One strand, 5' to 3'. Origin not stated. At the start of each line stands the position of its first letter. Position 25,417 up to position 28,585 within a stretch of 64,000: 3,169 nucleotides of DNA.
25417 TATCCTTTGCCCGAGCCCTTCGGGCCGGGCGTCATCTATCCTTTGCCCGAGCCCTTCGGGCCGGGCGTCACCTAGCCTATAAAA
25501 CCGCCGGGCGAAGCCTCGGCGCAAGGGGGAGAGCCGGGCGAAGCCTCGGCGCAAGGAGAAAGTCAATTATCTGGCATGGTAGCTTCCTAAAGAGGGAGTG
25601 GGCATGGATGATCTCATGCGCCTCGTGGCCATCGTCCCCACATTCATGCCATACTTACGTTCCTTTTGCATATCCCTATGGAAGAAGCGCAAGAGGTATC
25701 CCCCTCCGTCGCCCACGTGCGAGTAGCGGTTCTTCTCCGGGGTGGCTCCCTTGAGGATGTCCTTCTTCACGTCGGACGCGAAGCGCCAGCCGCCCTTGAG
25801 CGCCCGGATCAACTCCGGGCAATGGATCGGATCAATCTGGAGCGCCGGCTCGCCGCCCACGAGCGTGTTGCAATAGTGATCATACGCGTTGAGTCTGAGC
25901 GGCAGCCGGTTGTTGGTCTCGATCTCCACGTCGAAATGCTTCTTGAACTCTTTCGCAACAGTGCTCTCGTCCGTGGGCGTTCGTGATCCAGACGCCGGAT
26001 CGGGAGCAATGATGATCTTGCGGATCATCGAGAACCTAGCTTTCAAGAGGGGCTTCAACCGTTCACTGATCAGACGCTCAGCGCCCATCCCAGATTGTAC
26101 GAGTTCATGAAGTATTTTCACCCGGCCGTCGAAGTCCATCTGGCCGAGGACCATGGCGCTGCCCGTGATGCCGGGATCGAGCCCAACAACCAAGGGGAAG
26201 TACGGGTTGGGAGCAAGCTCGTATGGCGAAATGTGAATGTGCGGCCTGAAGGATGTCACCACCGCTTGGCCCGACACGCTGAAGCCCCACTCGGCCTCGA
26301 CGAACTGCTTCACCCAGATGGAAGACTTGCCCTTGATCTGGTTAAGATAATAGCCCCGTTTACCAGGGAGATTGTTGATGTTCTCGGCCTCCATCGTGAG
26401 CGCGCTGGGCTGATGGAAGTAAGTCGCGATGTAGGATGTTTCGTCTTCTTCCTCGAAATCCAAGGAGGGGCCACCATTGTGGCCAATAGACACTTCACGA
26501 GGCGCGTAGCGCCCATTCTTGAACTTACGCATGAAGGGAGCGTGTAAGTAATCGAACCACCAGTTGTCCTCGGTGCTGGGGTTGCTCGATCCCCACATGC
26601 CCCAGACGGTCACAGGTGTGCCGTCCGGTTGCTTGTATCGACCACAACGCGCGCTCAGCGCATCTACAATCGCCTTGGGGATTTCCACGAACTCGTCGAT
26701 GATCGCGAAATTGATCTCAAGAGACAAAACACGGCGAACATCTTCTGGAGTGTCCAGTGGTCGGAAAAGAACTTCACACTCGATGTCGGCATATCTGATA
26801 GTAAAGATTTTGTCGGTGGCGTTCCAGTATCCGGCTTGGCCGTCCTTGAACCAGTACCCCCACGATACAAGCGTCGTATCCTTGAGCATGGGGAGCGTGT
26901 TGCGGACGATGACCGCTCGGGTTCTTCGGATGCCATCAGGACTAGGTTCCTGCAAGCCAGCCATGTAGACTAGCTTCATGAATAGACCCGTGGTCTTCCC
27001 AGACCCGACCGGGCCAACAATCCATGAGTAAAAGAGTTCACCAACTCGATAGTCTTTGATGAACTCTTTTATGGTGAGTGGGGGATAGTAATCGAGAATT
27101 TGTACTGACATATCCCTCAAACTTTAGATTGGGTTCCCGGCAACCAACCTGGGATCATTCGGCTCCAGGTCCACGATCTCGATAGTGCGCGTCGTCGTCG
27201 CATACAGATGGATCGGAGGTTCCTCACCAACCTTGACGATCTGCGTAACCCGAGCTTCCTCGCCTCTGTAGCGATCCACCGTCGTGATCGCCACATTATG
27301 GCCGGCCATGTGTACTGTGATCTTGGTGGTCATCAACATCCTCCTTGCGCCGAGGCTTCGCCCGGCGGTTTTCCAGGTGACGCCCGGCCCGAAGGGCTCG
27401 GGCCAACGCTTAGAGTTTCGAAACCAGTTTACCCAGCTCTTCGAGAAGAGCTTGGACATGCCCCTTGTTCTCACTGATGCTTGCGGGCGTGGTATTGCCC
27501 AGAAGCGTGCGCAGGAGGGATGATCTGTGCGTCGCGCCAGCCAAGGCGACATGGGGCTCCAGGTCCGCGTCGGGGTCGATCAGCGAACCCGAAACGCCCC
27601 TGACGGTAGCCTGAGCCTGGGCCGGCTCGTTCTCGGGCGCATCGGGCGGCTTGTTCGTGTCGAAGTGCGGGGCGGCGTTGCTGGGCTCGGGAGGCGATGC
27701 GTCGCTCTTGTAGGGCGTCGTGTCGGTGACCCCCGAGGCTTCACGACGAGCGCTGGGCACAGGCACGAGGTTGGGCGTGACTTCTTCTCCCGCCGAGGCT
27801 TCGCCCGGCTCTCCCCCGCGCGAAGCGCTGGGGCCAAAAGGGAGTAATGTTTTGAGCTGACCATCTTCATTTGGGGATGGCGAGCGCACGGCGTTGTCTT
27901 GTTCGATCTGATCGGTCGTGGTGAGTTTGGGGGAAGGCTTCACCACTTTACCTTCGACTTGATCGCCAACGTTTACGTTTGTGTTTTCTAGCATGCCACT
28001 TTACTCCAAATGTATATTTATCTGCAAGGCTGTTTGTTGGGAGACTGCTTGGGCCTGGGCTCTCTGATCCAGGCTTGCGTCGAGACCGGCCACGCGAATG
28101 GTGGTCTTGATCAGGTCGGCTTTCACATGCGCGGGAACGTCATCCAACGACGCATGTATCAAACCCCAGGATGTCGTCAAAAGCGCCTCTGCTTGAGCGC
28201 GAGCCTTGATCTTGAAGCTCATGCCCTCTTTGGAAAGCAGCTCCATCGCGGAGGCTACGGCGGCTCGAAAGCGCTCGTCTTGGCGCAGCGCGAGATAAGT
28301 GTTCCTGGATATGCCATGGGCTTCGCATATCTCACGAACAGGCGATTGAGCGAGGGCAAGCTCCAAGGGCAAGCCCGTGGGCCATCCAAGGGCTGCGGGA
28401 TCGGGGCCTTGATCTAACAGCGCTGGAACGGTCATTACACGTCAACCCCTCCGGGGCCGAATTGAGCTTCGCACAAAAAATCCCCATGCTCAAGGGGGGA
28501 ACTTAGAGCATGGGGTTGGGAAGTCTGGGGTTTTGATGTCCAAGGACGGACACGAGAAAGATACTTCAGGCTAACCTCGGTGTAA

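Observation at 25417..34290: Family of ~65-70 bp GC-rich palindromic elements built from bulged triloop hairpins with covarying stems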

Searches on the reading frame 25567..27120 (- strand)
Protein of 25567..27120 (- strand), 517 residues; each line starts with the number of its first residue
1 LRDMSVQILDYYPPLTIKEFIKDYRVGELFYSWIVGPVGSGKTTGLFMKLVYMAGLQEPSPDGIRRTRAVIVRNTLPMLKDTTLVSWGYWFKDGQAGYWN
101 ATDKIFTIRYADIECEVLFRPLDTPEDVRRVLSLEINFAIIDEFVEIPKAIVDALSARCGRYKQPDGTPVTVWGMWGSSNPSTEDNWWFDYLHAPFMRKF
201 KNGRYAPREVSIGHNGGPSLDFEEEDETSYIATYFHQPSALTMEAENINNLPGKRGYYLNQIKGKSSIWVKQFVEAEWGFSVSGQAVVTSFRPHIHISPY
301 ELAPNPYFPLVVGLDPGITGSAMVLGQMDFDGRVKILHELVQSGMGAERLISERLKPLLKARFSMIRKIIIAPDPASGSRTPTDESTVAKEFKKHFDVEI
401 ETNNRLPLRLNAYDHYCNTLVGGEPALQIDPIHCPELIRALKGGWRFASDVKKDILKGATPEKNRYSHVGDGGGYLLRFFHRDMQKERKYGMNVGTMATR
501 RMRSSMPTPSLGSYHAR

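Call 8: search_dna_similar(query=window:25567-27120:-, collection=phages, mode=protein, max_rows=20)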
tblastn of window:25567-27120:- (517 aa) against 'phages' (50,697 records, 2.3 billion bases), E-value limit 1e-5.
Records with a match: 26; places in all: 26; records where one place covers at least 80% of the query: 20.
Best place of each record, by identity: <60% 26.
By first word of the organism name: Burkholderia 5; Rhizobium 4; Caudoviricetes 3; Dunaliella 2; Bacteriophage 2; Myxococcus 2; Pseudomonas 1; Pelagibacter 1; Methylophilales 1; Pasteurella 1; and 4 more.
By host as written in the record: - 8; Rhizobium phaseoli N831 2; Dunaliella viridis var. palmelloides Teodoresco (Chlorophyta) 2; Myxococcus xanthus strain DK883 2; Pseudomonas aeruginosa 1; Candidadtus Pelagibacter sp. HTCC1062 1; Rhizobium etli T3_14 1; Rhizobium phaseoli N931 1; and 8 more.
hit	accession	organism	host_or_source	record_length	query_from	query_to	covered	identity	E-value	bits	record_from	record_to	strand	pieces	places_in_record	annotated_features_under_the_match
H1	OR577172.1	Pseudomonas phage Rollin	Pseudomonas aeruginosa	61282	3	475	91%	40.8%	2e-99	335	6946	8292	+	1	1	hypothetical protein (x2)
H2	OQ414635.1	Pelagibacter phage EXVC031P Hodr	Candidadtus Pelagibacter sp. HTCC1062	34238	9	477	91%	33.8%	8e-55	204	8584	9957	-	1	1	hypothetical protein (x2)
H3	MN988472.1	Rhizobium phage RHph_TM3_14A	Rhizobium etli T3_14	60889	14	484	91%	32.1%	1e-52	198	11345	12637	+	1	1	terminase large subunit protein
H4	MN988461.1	Rhizobium phage RHph_TM27A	Rhizobium phaseoli N831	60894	14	484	91%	32.1%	1e-52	198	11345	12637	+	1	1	terminase large subunit protein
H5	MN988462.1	Rhizobium phage RHph_TM27B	Rhizobium phaseoli N831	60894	14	484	91%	32.1%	1e-52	198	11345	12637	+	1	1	terminase large subunit protein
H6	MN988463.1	Rhizobium phage RHph_TM29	Rhizobium phaseoli N931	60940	14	484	91%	32.1%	1e-52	198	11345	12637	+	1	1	terminase large subunit protein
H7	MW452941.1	Methylophilales phage MEP301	Methylophilales bacterium FZCC2181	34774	30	477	87%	33.0%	7e-51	193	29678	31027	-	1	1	terminase large subunit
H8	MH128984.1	Burkholderia phage vB_BmuP_KL4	-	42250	19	499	93%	29.9%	2e-46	179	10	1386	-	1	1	large terminase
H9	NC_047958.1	Burkholderia phage vB_BmuP_KL4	-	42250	19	499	93%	29.9%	2e-46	179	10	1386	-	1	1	TerL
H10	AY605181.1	Burkholderia phage BcepC6B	-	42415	19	477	89%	30.3%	3e-47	182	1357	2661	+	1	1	g03: putative TerL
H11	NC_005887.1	Burkholderia phage BcepC6B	Burkholderia cepacia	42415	19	477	89%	30.3%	3e-47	182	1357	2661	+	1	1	TerL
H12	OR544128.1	Pasteurella phage Pmp11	Pasteurella multocida Past22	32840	34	477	86%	31.2%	1e-54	204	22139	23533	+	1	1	terminase large subunit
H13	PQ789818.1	Burkholderia phage vB_E332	Burkholderia sp.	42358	32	477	86%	30.3%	3e-46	179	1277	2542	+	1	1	terminase large subunit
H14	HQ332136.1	Dunaliella viridis virus SI2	Dunaliella viridis var. palmelloides ...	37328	1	471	91%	28.6%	2e-45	177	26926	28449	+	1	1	hypothetical protein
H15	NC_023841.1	Dunaliella viridis virus SI2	Dunaliella viridis var. palmelloides ...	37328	1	471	91%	28.6%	2e-45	177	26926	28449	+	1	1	hypothetical protein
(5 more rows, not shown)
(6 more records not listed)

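Call 16: find_related_loci(query=window:25567-27120:-, collection=viral_contigs, flank=10000)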
Query window:25567-27120:- (517 aa) in viral_contigs; peptide patterns used: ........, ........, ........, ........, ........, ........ (x = any residue, [..] = any of these).
85 stretches matched a pattern; 78 encode a relative of the query (tblastn E <= 1e-3); 78 distinct loci.
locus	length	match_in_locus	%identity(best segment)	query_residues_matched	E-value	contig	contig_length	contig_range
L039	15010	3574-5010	63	8-500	0e+0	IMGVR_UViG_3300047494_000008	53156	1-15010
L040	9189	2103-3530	63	9-493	0e+0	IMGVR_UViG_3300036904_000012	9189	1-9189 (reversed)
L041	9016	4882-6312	66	40-517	0e+0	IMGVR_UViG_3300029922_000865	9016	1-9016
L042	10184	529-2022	59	6-517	0e+0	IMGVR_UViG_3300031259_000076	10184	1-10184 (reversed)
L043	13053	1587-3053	60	5-495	0e+0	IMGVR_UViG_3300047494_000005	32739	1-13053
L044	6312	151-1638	59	6-517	0e+0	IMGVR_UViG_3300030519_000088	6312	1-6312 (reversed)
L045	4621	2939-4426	59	6-517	0e+0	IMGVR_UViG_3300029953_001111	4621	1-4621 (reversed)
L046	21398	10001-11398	59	5-491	0e+0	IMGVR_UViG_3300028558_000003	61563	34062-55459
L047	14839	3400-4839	61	2-491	0e+0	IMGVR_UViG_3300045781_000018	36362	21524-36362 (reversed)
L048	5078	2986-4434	58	7-517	0e+0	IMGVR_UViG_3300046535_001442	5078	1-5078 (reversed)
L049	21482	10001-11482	59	6-492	0e+0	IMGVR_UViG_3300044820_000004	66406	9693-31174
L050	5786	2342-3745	58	4-491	0e+0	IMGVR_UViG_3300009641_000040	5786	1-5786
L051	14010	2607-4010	58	4-491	0e+0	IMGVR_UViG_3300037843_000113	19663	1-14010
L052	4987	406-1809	58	4-491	0e+0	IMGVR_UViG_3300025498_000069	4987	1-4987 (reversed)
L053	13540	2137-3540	58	4-491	0e+0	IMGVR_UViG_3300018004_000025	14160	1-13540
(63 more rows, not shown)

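Call 23: find_encoding_contigs(protein=window:25567-27111:-, flank=10000, max_places=10)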
Protein window:25567-27111:- (514 aa): 1 contig read that carries it; 1 place shown.
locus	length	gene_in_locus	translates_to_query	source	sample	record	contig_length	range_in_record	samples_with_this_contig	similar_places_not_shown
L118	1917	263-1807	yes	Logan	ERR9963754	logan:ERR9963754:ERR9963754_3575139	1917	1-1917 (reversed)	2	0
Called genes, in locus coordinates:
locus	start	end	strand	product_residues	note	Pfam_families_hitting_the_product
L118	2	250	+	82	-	?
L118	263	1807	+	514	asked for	-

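Call 55: find_homologous_proteins(query=window:25567-27111:-, max_evalue=1e-100)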
Query window:25567-27111:- (514 aa): 1118 proteins with E <= 1e-100 among 8000 candidates; the best 120 are listed.
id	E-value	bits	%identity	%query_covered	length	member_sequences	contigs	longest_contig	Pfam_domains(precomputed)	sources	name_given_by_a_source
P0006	0.0e+0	1211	100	100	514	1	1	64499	-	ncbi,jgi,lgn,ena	jgi:hypothetical protein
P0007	2.9e-298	1008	82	100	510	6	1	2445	-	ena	-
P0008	1.6e-274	929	76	100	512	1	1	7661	-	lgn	-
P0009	7.1e-261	884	74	98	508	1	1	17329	-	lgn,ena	-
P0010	6.4e-253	858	72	100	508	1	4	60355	-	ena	-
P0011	1.6e-228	778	65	99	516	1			-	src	-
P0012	1.6e-228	778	65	99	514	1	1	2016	-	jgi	jgi:hypothetical protein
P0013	5.1e-228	776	65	99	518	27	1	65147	-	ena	-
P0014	4.8e-227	773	65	99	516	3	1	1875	-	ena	-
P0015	5.5e-226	769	64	99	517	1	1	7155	-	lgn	-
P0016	1.0e-225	768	64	99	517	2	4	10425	-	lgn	-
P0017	1.7e-225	768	64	100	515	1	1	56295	-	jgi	jgi:hypothetical protein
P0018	3.4e-225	767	64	99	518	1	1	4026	-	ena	-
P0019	1.1e-224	765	65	99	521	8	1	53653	-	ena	-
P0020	1.2e-224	765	64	99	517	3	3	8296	-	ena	-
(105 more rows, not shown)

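Call 56: find_encoding_contigs(protein=P0007, flank=10000, max_places=6)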
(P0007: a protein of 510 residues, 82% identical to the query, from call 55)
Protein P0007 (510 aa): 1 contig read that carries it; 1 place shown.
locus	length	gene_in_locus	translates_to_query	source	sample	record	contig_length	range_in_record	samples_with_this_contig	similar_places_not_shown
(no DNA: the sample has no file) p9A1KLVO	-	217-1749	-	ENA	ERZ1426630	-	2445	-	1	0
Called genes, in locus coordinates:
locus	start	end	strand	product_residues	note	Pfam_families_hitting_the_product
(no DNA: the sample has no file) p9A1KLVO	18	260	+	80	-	PF21825:Sequestin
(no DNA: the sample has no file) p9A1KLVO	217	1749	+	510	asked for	-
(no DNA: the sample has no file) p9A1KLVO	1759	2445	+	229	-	?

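Call 57: find_encoding_contigs(protein=P0008, flank=10000, max_places=4)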
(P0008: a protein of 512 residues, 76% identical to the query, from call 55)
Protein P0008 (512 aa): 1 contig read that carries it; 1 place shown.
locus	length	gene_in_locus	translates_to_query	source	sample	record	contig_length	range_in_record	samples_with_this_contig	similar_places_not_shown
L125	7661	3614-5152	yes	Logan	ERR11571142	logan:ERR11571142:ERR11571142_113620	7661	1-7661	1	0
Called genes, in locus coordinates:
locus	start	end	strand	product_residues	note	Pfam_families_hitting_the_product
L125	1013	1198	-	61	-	-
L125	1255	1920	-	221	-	-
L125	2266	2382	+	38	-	-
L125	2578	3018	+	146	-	-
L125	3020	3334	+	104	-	-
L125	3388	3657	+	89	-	-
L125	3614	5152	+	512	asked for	-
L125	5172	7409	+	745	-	-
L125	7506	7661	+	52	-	?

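Call 58: find_encoding_contigs(protein=P0009, flank=10000, max_places=4)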
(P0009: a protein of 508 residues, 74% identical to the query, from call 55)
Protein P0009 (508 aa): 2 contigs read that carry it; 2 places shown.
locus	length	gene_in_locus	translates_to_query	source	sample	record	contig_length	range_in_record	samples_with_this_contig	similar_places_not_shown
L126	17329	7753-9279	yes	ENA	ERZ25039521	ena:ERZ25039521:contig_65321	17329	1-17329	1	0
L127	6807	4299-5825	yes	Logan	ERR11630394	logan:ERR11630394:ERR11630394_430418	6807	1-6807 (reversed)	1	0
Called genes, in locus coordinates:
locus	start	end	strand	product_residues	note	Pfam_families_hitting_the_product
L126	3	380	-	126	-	?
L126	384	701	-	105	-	-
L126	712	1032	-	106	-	-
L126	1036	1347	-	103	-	-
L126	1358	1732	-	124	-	-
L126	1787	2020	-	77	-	-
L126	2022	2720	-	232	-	-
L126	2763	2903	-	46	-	-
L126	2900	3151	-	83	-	-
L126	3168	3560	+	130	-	-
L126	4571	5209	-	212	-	-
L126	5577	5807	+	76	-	PF05930:Phage_AlpA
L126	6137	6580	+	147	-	-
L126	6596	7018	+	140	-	-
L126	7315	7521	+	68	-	-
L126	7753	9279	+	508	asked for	-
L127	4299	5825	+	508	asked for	-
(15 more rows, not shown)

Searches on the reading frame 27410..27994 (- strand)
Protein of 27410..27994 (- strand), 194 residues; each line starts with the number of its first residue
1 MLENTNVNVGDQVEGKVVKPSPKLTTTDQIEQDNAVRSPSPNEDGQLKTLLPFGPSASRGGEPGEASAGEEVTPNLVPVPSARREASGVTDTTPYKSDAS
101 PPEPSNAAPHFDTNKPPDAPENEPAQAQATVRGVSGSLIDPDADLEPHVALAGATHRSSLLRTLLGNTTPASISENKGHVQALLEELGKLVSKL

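Call 27: search_protein_families(library=pfam, max_evalue=0.01, proteins=[window:27410-27994:-])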
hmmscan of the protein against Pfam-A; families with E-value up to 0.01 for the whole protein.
window:27410-27994:- (194 aa): 0 families

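Call 28: search_protein_families(library=phrogs, max_evalue=0.001, proteins=[window:27410-27994:-])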
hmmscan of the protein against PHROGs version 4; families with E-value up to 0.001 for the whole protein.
window:27410-27994:- (194 aa): 0 families

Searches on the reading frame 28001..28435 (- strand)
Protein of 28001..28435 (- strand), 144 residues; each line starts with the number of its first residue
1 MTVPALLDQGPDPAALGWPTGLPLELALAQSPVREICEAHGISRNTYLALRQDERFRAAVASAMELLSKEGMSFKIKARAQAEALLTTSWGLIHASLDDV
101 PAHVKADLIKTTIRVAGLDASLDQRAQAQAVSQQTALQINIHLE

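Call 27: search_protein_families(library=pfam, max_evalue=0.01, proteins=[window:28001-28435:-])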
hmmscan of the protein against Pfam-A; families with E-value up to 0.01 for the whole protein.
window:28001-28435:- (144 aa): 1 family
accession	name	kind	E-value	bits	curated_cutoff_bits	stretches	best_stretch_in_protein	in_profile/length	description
PF13384.12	HTH_23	-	0.0058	16.9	24.6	0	26-47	13-34/50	Homeodomain-like domain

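Call 28: search_protein_families(library=phrogs, max_evalue=0.001, proteins=[window:28001-28435:-])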
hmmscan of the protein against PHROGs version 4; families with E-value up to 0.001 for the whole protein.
window:28001-28435:- (144 aa): 2 families
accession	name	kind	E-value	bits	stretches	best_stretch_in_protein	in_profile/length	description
phrog_36773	-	unknown function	2.9e-05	24.7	1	24-140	39-152/182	-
phrog_2538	-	head and packaging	0.00018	22.6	1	30-67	18-55/129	terminase small subunit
